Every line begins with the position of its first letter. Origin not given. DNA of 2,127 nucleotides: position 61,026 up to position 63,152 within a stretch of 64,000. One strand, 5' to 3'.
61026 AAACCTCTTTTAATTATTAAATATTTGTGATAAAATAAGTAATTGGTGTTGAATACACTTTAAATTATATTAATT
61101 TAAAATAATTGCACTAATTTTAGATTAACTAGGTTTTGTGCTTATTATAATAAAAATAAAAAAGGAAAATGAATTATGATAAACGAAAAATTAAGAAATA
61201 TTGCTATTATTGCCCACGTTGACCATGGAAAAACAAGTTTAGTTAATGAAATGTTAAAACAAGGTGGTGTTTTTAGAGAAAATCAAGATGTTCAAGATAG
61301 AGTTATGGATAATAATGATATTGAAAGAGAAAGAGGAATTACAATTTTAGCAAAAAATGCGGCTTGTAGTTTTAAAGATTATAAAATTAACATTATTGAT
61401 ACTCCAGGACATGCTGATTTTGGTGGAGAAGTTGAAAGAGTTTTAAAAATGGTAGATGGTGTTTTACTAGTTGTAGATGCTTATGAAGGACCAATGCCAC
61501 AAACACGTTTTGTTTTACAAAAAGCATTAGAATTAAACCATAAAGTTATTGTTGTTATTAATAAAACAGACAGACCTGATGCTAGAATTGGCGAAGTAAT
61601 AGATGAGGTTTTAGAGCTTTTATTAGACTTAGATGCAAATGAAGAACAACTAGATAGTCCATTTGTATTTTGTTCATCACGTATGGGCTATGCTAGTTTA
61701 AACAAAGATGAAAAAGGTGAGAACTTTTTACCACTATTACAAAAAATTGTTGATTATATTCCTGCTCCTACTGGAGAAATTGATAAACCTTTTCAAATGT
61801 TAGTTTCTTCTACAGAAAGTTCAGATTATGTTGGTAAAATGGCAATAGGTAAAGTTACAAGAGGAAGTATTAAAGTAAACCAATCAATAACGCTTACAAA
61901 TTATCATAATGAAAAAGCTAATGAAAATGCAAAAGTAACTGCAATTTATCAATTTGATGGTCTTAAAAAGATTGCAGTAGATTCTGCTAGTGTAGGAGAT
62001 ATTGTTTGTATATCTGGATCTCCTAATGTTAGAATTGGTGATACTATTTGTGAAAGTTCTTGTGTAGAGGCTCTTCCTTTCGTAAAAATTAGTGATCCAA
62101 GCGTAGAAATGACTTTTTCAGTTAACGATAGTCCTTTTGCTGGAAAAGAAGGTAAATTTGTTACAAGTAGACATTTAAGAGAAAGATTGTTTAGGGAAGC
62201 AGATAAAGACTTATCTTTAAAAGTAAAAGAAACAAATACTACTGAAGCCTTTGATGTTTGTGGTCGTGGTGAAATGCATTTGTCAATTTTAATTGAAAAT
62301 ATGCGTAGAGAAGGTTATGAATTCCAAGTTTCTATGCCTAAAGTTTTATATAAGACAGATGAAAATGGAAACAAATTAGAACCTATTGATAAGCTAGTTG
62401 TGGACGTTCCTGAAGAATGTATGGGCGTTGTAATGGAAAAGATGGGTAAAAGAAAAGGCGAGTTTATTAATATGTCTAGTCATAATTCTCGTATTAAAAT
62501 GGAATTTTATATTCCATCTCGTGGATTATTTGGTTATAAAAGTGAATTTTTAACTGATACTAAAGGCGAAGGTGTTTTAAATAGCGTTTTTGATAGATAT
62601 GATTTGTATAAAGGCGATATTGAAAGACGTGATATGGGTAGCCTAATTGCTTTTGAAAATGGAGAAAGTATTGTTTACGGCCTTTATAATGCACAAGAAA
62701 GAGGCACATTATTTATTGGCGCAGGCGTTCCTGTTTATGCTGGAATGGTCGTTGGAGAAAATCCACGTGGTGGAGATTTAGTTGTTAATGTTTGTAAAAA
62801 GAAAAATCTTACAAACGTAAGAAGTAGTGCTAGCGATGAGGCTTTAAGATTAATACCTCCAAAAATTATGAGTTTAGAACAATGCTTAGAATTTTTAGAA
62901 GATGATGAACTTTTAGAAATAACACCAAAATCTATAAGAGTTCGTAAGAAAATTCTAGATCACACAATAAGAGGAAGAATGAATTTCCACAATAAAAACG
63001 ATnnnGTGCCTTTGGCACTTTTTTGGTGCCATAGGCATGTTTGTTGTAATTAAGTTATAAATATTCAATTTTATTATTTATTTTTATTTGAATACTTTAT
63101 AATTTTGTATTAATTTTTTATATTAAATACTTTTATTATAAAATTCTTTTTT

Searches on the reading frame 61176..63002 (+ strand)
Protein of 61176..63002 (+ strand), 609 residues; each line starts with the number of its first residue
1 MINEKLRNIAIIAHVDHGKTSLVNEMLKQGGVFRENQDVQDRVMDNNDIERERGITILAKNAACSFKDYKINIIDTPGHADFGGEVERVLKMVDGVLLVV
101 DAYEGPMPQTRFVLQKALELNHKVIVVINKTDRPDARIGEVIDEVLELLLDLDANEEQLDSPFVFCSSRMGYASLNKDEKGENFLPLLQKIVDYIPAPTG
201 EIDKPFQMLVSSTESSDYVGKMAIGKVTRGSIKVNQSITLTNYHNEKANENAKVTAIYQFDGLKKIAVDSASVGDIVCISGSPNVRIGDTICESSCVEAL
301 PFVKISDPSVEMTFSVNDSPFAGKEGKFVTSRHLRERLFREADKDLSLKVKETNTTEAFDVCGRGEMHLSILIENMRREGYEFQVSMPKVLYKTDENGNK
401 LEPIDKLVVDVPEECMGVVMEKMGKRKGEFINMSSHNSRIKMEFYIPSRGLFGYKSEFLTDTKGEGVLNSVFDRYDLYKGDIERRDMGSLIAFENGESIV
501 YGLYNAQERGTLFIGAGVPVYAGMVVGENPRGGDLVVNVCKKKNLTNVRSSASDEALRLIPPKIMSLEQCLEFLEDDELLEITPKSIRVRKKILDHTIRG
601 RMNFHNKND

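Call 47: search_protein_families(library=pfam, proteins=[window:61176-63002:+], max_evalue=0.00001)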
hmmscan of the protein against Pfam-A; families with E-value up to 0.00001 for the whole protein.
window:61176-63002:+ (609 aa): 6 families
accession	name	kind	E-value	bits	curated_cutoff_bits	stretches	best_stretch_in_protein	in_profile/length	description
PF00009.33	GTP_EFTU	-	1.2e-55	188.5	26.5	1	5-196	2-187/188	Elongation factor Tu GTP binding domain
PF21018.2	BipA_C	-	2.1e-45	153.4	23.8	1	488-595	2-109/110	TypA/BipA C-terminal domain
PF00679.30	EFG_C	-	4.2e-23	81.6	27.9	1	400-483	2-86/89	Elongation factor G C-terminus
PF03144.31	GTP_EFTU_D2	-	2.6e-12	47.4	30.3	1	220-292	1-73/73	Elongation factor Tu domain 2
PF22042.2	EF-G_D2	-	7.5e-08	32.8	27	1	205-293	1-83/84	Elongation factor G domain 2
PF01926.29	MMR_HSR1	-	1.4e-07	32.1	21.9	1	9-130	2-113/113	50S ribosome-binding GTPase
